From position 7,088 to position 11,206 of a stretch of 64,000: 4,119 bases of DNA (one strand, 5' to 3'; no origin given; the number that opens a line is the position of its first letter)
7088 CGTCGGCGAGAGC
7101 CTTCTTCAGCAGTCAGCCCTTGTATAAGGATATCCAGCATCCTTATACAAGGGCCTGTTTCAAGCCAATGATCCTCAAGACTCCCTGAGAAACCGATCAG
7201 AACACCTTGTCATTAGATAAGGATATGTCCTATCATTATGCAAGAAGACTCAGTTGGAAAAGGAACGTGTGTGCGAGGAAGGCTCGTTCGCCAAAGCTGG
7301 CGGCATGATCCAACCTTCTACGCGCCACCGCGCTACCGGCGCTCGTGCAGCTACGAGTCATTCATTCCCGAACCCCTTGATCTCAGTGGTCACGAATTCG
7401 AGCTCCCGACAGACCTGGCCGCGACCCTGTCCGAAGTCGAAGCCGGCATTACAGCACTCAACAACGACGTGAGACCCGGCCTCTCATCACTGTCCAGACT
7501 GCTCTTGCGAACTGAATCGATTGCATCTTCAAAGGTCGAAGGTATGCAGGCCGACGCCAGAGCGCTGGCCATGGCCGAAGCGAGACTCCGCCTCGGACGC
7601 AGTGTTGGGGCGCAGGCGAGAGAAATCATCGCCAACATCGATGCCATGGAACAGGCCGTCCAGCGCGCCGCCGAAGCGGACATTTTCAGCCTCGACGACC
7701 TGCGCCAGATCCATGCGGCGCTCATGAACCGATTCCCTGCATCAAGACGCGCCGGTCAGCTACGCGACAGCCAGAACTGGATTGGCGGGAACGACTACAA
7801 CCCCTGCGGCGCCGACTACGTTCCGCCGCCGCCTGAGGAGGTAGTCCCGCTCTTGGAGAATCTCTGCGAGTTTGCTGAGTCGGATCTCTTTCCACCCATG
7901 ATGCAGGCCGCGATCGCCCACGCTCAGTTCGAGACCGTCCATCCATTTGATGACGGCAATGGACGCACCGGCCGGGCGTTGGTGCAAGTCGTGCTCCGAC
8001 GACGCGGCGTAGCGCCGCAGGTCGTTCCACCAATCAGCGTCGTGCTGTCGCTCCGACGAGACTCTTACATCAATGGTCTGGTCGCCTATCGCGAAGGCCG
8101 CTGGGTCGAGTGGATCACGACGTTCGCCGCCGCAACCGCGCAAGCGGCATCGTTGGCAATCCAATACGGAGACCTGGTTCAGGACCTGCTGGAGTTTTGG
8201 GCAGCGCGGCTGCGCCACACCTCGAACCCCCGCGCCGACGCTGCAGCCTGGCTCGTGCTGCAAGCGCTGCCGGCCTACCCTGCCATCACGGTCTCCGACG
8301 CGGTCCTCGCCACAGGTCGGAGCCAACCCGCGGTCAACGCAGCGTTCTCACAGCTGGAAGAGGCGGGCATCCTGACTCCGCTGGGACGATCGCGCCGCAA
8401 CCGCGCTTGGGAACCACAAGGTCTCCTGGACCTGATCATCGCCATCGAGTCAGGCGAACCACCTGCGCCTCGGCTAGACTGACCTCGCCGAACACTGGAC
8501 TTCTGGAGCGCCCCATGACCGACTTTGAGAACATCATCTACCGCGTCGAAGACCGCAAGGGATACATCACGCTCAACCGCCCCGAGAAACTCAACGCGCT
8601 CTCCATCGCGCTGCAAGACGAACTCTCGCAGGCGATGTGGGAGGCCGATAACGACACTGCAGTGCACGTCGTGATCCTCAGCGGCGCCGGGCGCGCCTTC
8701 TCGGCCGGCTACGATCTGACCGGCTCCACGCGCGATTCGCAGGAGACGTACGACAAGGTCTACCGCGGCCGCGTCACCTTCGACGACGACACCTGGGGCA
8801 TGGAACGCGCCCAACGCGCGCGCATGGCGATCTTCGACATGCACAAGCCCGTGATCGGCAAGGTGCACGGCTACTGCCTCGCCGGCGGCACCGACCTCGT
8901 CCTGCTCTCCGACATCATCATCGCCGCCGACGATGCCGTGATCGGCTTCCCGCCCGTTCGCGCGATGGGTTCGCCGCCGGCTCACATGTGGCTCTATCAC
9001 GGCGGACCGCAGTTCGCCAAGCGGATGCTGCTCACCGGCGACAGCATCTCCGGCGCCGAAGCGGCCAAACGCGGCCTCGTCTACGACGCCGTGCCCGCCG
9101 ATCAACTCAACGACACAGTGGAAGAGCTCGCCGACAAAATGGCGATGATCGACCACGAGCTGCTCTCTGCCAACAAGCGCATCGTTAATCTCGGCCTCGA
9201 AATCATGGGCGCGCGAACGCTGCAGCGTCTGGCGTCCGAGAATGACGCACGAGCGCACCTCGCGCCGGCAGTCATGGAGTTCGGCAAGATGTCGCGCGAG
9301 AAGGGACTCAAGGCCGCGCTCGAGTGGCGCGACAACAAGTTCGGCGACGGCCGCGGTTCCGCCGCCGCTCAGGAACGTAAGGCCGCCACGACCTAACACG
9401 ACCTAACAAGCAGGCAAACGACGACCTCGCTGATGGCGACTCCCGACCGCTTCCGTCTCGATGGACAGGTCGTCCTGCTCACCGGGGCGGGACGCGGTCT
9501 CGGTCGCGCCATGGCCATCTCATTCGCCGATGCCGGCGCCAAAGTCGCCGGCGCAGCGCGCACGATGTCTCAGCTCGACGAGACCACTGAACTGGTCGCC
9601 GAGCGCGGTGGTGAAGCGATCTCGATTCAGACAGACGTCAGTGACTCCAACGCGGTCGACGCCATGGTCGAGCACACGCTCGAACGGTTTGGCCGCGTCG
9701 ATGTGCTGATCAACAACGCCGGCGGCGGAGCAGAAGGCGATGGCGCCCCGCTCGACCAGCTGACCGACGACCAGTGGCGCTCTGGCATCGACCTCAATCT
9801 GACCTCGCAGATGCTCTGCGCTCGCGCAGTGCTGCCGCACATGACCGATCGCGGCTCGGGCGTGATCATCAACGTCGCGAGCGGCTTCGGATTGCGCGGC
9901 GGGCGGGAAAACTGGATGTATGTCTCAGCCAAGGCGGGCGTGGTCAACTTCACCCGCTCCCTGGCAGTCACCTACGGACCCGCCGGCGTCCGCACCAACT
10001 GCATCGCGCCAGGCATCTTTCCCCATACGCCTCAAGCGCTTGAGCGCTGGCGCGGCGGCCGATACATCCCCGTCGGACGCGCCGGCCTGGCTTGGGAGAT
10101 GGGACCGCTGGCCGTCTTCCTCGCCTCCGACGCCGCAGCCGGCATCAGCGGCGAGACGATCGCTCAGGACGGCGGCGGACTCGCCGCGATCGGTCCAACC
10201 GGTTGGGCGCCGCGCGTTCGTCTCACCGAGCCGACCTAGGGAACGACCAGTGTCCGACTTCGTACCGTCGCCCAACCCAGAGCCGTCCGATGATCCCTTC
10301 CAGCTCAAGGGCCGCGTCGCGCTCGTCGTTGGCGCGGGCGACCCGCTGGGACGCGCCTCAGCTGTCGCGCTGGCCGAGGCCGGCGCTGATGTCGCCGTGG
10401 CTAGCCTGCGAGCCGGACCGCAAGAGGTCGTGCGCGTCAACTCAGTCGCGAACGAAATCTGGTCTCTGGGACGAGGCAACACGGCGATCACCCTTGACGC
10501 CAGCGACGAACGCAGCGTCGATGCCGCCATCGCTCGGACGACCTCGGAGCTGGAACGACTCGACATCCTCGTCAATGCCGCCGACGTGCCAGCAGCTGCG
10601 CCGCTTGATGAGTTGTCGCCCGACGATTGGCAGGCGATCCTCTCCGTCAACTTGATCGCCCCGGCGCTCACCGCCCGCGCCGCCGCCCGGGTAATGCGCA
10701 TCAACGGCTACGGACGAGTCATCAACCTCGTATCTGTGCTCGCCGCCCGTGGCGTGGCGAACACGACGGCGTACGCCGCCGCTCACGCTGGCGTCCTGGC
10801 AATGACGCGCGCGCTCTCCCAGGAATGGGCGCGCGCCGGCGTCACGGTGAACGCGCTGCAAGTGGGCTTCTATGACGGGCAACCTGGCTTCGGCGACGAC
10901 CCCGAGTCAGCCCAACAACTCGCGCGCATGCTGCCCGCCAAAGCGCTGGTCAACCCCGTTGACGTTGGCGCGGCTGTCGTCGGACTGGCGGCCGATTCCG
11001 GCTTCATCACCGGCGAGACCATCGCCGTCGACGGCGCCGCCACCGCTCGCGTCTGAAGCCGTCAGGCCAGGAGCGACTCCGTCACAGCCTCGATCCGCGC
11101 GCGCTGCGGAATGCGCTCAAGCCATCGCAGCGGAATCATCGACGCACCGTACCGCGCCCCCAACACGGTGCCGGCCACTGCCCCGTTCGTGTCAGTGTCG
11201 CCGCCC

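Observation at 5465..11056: Twice-duplicated two-gene module: classical SDR followed by a catalytic-Lys-deficient pseudo-SDR partner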

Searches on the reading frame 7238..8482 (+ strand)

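Call 7: search_protein_families(library=pfam, proteins=[window:7238-8482:+])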
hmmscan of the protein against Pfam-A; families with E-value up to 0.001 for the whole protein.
window:7238-8482:+ (414 aa): 3 families
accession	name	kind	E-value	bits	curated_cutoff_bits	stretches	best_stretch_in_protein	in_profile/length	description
PF02661.23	Fic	-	2.8e-23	83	24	1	150-253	2-93/93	Fic/DOC family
PF13784.11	Fic_N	-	9.2e-07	29.3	26.7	1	84-142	26-82/82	Fic/DOC family N-terminal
PF07756.17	DUF1612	-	0.00052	20.7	30.1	0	214-273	22-80/127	Protein of unknown function (DUF1612)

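Call 8: search_protein_families(library=ncbifam, proteins=[window:7238-8482:+])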
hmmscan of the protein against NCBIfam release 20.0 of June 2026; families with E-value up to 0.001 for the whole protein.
window:7238-8482:+ (414 aa): 3 families
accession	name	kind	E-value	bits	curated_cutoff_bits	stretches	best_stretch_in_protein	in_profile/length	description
NF046030.1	ProtAdlyltaseSoFic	equivalog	1.5e-16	60.3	550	1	194-380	150-336/361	protein adenylyltransferase Fic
TIGR02613.1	mob_myst_B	hypoth_equivalog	7.6e-08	32.4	124.4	1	141-262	40-150/186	mobile mystery protein B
NF041381.1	XopAC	subfamily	8.2e-06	24.8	450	1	111-264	264-422/451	XopAC/AvrAC family type III secretion system effector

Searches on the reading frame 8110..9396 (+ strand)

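Call 7: search_protein_families(library=pfam, proteins=[window:8110-9396:+])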
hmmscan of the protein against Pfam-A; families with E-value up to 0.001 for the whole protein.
window:8110-9396:+ (428 aa): 2 families
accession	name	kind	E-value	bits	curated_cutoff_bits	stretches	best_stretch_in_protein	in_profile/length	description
PF00378.25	ECH_1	-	7.9e-42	143.8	27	1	152-412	8-249/251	Enoyl-CoA hydratase/isomerase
PF16113.10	ECH_2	-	9.4e-24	84.9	27.2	1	151-343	2-187/335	Enoyl-CoA hydratase/isomerase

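Call 8: search_protein_families(library=ncbifam, proteins=[window:8110-9396:+])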
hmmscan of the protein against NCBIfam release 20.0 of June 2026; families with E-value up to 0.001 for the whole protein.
window:8110-9396:+ (428 aa): 71 families (the best 25 are shown)
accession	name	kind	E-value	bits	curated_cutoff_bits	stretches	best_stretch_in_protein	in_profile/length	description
NF006128.0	PRK08272.1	subfamily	1.1e-95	320.4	257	1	135-416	8-303/308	crotonase/enoyl-CoA hydratase family protein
NF009125.0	PRK12478.1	equivalog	1e-58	198.8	347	1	135-415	2-284/304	crotonase/enoyl-CoA hydratase family protein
NF006140.0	PRK08290.1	subfamily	8.3e-47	159.8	280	1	136-401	4-281/292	enoyl-CoA hydratase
NF004840.0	PRK06190.1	equivalog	1.6e-38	132.8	253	1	145-373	9-227/260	enoyl-CoA hydratase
NF051848.1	EnCoAHydtEchA19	equivalog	8.2e-37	127.1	400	1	150-363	10-216/258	enoyl-CoA hydratase EchA19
NF006588.0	PRK09120.1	equivalog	6.2e-34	117.4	276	1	138-364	6-226/276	p-hydroxycinnamoyl CoA hydratase/lyase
NF042430.2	EnCoAhydt_DpgD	equivalog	2.5e-33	115.6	400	1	144-354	1-207/258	enoyl-CoA-hydratase DpgD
NF006109.0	PRK08260.1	subfamily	4.6e-33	114.7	320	1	138-347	2-218/296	enoyl-CoA hydratase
NF006008.0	PRK08139.1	equivalog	1.9e-32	112.8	313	1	148-361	19-222/266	enoyl-CoA hydratase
NF004517.0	PRK05862.1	equivalog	2e-31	109.4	396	1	138-365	2-217/257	enoyl-CoA hydratase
NF007239.0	PRK09674.1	equivalog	5.3e-31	108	371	1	140-411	4-254/257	2,3-dehydroadipyl-CoA hydratase PaaF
NF004634.0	PRK05980.1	equivalog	1.9e-30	106.2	375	1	141-371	4-229/263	crotonase/enoyl-CoA hydratase family protein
NF004781.0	PRK06127.1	subfamily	5.6e-30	104.9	291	1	140-360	11-224/269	enoyl-CoA hydratase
NF005073.0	PRK06495.1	subfamily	3.2e-29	102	296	1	142-369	6-220/257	enoyl-CoA hydratase/isomerase family protein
NF005925.0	PRK07938.1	equivalog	4.3e-29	101.6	260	1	153-360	15-209/252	enoyl-CoA hydratase family protein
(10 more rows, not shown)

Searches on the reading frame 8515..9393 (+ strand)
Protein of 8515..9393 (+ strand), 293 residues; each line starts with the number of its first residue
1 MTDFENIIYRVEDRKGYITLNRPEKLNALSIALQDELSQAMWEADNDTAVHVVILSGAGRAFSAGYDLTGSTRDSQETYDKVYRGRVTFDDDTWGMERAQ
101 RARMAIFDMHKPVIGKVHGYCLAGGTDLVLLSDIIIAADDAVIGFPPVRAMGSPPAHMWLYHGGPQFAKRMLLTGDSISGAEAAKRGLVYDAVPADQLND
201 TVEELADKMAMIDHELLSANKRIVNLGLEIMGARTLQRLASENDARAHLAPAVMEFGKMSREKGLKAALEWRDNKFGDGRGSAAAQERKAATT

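Call 35: search_solved_structures(query=window:8515-9393:+, max_evalue=1e-20)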
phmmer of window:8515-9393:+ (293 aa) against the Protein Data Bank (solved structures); distinct sequences matched with E-value up to 1e-20: 34.
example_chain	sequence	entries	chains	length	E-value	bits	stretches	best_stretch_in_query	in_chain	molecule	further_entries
3njb_A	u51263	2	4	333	2.8e-47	164.7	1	4-279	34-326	Enoyl-CoA hydratase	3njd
4k29_A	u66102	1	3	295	1.1e-31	113.6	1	4-276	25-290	Enoyl-CoA hydratase/isomerase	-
5zai_A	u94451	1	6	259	1.2e-30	110.2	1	3-230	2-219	3-hydroxypropionyl-coenzyme A dehydratase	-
3t3w_A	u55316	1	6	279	9.4e-28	100.6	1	7-233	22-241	Enoyl-CoA hydratase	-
3ome_A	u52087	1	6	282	4.6e-27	98.4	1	7-233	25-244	Enoyl-CoA hydratase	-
4jyj_A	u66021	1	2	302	6.4e-26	94.6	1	13-269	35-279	Enoyl-CoA hydratase/isomerase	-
5xzd_A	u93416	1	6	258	2.3e-24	89.5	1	4-230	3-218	Enoyl-CoA hydratase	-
3q0j_A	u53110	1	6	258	3.4e-24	89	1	4-226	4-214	enoyl-CoA hydratase echA8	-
4fjw_D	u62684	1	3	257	3.7e-24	88.9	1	4-227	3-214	Probable enoyl-CoA hydratase echA8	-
3pzk_A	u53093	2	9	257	3.7e-24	88.8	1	4-227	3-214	e enoyl-CoA hydratase echA8 | enoyl-CoA hydratase echA8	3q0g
3h81_A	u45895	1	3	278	4.6e-24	88.6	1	4-227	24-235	enoyl-CoA hydratase echA8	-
1dub_A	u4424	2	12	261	6.3e-24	88.1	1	15-230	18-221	2-ENOYL-COA HYDRATASE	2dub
1mj3_A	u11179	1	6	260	6.4e-24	88.1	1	15-230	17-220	ENOYL-COA HYDRATASE, MITOCHONDRIAL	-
1ey3_A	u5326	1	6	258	7.5e-24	87.8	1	15-230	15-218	ENOYL-COA HYDRATASE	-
9rgq_A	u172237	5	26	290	9.3e-24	87.5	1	15-230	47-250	Enoyl-CoA hydratase, mitochondrial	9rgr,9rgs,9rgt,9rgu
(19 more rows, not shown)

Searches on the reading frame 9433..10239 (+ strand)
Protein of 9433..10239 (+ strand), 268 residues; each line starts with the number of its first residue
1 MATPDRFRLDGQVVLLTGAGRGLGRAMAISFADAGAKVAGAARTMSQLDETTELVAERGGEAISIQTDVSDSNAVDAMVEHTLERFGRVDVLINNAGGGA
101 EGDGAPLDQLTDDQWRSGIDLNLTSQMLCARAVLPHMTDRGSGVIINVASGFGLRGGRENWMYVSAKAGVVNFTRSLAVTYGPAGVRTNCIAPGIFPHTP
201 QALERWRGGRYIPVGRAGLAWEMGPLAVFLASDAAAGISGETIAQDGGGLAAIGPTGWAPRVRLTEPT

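Call 7: search_protein_families(library=pfam, proteins=[window:9433-10239:+])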
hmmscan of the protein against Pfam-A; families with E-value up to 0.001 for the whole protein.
window:9433-10239:+ (268 aa): 3 families
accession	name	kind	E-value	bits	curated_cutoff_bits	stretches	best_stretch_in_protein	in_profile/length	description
PF00106.31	adh_short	-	7.5e-53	179.3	26.6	1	12-199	1-184/195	short chain dehydrogenase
PF13561.12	adh_short_C2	-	3.9e-52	177.6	27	1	18-248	1-234/236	Enoyl-(Acyl carrier protein) reductase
PF08659.16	KR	-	6.3e-08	33.2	22.6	1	14-167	3-153/180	KR domain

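Call 8: search_protein_families(library=ncbifam, proteins=[window:9433-10239:+])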
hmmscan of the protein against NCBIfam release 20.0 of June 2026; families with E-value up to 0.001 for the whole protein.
window:9433-10239:+ (268 aa): 232 families (the best 25 are shown)
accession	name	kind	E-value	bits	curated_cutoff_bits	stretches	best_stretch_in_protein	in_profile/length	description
NF006070.0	PRK08213.1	subfamily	3.3e-56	190.7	279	1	5-249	6-256/259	gluconate 5-dehydrogenase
NF005559.1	PRK07231.1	subfamily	7.3e-56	189.4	215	1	8-249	1-247/249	glucose 1-dehydrogenase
NF009466.0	PRK12826.1-2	subfamily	1.4e-53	181.9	222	1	12-249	4-244/248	3-oxoacyl-ACP reductase FabG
NF052558.1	MBtsdlDhBudC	equivalog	1.7e-52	178.5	270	1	10-252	2-244/250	meso-2,3-butanediol dehydrogenase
NF004791.0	PRK06138.1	equivalog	2.2e-52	177.9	312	1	8-251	2-251/252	SDR family oxidoreductase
NF004198.0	PRK05653.1-3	equivalog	3.8e-50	170.7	296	1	9-248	5-245/248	3-oxoacyl-ACP reductase FabG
NF005469.0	PRK07063.1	equivalog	7.2e-50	169.9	306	1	8-248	4-253/260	SDR family oxidoreductase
NF004818.0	PRK06172.1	equivalog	3.5e-49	167.4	336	1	8-251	4-252/253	SDR family oxidoreductase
NF004197.0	PRK05653.1-1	equivalog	3.9e-49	167.5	332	1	8-248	4-245/249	3-oxoacyl-ACP reductase FabG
NF053701.1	CsHdxCHCADhChcB2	equivalog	4.8e-49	167.1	350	1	10-251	2-244/245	cis-4-hydroxycyclohexanecarboxylate dehydrogenase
NF004778.0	PRK06124.1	equivalog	5.5e-49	166.9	303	1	3-250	3-253/256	SDR family oxidoreductase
TIGR01830.1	3oxo_ACP_reduc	equivalog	2.2e-48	165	297.75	1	14-248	1-237/239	3-oxoacyl-[acyl-carrier-protein] reductase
TIGR01832.1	kduD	equivalog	2.5e-46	158.2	338.85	1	7-251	1-247/248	2-dehydro-3-deoxy-D-gluconate 5-dehydrogenase KduD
NF009093.0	PRK12429.1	subfamily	2.8e-45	154.6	258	1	9-195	3-186/259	3-hydroxybutyrate dehydrogenase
TIGR03971.1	SDR_subfam_1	subfamily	3e-45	154.7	300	1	9-195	1-197/271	mycofactocin-coupled SDR family oxidoreductase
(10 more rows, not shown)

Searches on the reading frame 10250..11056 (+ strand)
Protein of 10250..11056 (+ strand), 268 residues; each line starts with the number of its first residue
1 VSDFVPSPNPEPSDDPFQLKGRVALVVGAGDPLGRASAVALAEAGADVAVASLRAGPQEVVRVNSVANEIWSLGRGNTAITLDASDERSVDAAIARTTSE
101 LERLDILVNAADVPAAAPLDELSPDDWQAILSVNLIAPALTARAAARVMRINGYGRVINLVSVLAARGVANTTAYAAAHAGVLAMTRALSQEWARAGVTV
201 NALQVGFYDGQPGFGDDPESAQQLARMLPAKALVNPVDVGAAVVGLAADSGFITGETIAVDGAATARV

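Call 7: search_protein_families(library=pfam, proteins=[window:10250-11056:+])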
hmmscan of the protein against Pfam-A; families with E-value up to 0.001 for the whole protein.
window:10250-11056:+ (268 aa): 4 families
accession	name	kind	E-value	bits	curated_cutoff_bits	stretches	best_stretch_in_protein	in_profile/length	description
PF13561.12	adh_short_C2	-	3.3e-40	138.6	27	1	32-262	7-233/236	Enoyl-(Acyl carrier protein) reductase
PF00106.31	adh_short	-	6.4e-37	127.4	26.6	1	22-209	1-183/195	short chain dehydrogenase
PF08659.16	KR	-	7.5e-10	39.5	22.6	1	24-207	3-177/180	KR domain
PF13241.12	NAD_binding_7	-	6.8e-06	27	22.1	1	17-115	3-96/104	Putative NAD(P)-binding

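Call 8: search_protein_families(library=ncbifam, proteins=[window:10250-11056:+])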
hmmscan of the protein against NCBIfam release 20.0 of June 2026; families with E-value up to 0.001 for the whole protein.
window:10250-11056:+ (268 aa): 218 families (the best 25 are shown)
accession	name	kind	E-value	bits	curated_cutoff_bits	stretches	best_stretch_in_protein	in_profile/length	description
NF004778.0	PRK06124.1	equivalog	7.8e-44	150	303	1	15-267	5-255/256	SDR family oxidoreductase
NF006070.0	PRK08213.1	subfamily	1.3e-43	149.4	279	1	16-266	7-258/259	gluconate 5-dehydrogenase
NF005309.0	PRK06841.1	subfamily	1.1e-42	146.4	286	1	13-265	7-253/255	GolD/DthD family dehydrogenase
NF005390.0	PRK06935.1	equivalog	1.5e-42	145.7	369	1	14-264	8-255/258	2-dehydro-3-deoxy-D-gluconate 5-dehydrogenase KduD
TIGR01832.1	kduD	equivalog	1.2e-41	142.9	338.85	1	17-266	1-247/248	2-dehydro-3-deoxy-D-gluconate 5-dehydrogenase KduD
TIGR01830.1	3oxo_ACP_reduc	equivalog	3.4e-41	141.5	297.75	1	24-262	1-236/239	3-oxoacyl-[acyl-carrier-protein] reductase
NF009466.0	PRK12826.1-2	subfamily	9.6e-41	139.9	222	1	21-264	3-244/248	3-oxoacyl-ACP reductase FabG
NF005559.1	PRK07231.1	subfamily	9.7e-41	139.9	215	1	18-265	1-248/249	glucose 1-dehydrogenase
NF004198.0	PRK05653.1-3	equivalog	5.6e-40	137.4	296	1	19-263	5-245/248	3-oxoacyl-ACP reductase FabG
NF004791.0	PRK06138.1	equivalog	8.9e-40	136.6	312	1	18-266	2-251/252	SDR family oxidoreductase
NF004197.0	PRK05653.1-1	equivalog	1.9e-39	135.8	332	1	18-263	4-245/249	3-oxoacyl-ACP reductase FabG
NF004774.0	PRK06114.1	equivalog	2.4e-39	135.3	360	1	14-263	9-258/262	SDR family oxidoreductase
NF009093.0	PRK12429.1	subfamily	8.8e-39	133.3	258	1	18-264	2-256/259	3-hydroxybutyrate dehydrogenase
NF053701.1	CsHdxCHCADhChcB2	equivalog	1.3e-37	129.7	350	1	19-266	1-244/245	cis-4-hydroxycyclohexanecarboxylate dehydrogenase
TIGR01963.1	PHB_DH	subfamily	1.3e-37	129.5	307.05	1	22-208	2-183/255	3-hydroxybutyrate dehydrogenase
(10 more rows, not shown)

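Call 12: find_encoding_contigs(protein=window:10250-11053:+, flank=10000, max_places=6)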
Protein window:10250-11053:+ (268 aa): 1 contig read that carries it; 1 place shown.
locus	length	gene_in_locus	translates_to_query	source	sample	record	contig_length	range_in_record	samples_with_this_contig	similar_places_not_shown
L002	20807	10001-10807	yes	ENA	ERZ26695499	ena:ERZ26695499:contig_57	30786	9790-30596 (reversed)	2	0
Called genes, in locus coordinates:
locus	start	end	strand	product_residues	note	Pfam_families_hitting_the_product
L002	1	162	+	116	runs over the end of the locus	?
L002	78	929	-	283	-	PF02771:Acyl-CoA_dh_N, PF02770:Acyl-CoA_dh_M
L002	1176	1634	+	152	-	PF00903:Glyoxalase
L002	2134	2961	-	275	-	PF01243:PNPOx_N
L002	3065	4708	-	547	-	PF02776:TPP_enzyme_N, PF00205:TPP_enzyme_M, PF02775:TPP_enzyme_C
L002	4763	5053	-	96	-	PF03992:ABM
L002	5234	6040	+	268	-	PF00106:adh_short, PF08659:KR, PF13561:adh_short_C2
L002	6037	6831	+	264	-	PF00106:adh_short, PF13561:adh_short_C2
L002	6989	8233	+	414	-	PF13784:Fic_N (weak), PF02661:Fic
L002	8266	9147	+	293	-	PF00378:ECH_1, PF16113:ECH_2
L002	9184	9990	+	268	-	PF00106:adh_short, PF08659:KR, PF13561:adh_short_C2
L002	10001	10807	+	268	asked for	PF13241:NAD_binding_7 (faint), PF00106:adh_short, PF08659:KR, PF13561:adh_short_C2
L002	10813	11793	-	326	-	PF03747:ADP_ribosyl_GH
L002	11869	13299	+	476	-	PF13424:TPR_12 (faint)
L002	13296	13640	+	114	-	PF02617:ClpS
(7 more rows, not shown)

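Call 33: search_solved_structures(query=window:10250-11053:+, show_alignments=1, max_evalue=1e-30)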
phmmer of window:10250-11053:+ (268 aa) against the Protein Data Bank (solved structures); distinct sequences matched with E-value up to 1e-30: 7.
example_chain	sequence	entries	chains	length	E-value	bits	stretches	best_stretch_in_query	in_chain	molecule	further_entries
7x5j_D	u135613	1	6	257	6.1e-33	117.7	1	19-263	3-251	3-oxoacyl-ACP reductase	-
2uvd_A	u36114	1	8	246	6.9e-33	117.5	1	19-263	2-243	3-OXOACYL-(ACYL-CARRIER-PROTEIN) REDUCTASE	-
4ibo_A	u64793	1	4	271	8.9e-33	117.2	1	16-263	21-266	Gluconate dehydrogenase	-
3uf0_A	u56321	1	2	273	1.3e-32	116.6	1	15-263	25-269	Short-chain dehydrogenase/reductase SDR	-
5u9p_A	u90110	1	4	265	4.7e-32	114.8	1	15-267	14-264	Gluconate 5-dehydrogenase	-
7pcs_B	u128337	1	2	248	4.7e-32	114.8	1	19-263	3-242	BbsD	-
8wwf_A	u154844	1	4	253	1.6e-31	113.1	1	17-267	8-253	(R)-DHPS dehydrogenase HpsO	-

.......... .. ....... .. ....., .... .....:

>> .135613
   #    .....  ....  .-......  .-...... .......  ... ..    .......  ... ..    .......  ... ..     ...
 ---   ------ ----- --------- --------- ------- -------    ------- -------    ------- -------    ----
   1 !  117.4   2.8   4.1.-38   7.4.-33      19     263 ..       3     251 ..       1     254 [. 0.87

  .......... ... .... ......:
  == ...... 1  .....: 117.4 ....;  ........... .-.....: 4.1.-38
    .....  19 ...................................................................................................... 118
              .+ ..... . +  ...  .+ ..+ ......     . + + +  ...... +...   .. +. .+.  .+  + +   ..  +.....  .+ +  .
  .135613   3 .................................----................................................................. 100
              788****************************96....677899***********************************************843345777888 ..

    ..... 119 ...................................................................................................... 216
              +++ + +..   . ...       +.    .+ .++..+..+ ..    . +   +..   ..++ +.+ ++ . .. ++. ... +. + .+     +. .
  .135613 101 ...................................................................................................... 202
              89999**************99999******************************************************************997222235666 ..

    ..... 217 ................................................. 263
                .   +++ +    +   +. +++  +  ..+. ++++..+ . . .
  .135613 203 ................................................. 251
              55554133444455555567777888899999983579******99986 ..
